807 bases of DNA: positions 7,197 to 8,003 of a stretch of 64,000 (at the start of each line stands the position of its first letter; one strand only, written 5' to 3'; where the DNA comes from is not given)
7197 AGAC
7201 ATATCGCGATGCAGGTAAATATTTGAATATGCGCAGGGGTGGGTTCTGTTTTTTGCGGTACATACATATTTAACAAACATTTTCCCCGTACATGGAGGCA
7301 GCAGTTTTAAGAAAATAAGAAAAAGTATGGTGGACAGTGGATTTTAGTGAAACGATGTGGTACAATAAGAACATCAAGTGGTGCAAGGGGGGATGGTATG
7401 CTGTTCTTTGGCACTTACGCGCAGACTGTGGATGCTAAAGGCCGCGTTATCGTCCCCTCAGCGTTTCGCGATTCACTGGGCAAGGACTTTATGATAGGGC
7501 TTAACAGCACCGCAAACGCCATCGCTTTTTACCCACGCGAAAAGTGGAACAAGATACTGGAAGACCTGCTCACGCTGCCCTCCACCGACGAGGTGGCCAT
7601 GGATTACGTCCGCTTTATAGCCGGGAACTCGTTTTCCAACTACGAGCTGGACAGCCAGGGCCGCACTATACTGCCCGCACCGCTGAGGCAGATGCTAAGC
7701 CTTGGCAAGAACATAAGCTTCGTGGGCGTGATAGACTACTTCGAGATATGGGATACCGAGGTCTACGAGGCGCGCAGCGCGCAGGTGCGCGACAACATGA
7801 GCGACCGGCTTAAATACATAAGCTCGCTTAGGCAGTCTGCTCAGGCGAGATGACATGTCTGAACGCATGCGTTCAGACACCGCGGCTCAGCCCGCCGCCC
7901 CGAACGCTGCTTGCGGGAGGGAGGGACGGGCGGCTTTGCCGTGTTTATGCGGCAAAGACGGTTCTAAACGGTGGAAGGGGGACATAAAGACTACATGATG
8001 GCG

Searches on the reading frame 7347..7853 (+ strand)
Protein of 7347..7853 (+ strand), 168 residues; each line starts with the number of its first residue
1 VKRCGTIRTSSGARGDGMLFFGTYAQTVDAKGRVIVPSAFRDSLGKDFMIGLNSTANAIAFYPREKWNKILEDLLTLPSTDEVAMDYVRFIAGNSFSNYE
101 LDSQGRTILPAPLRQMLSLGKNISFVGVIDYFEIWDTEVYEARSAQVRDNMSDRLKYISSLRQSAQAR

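Call 42: search_protein_families(library=pfam, proteins=[window:7347-7853:+])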
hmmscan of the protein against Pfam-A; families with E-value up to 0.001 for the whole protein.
window:7347-7853:+ (168 aa): 1 family
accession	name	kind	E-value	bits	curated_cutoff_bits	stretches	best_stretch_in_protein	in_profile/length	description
PF02381.23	MraZ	-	3.4e-25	88.3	23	2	98-149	7-59/72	MraZ protein, putative antitoxin-like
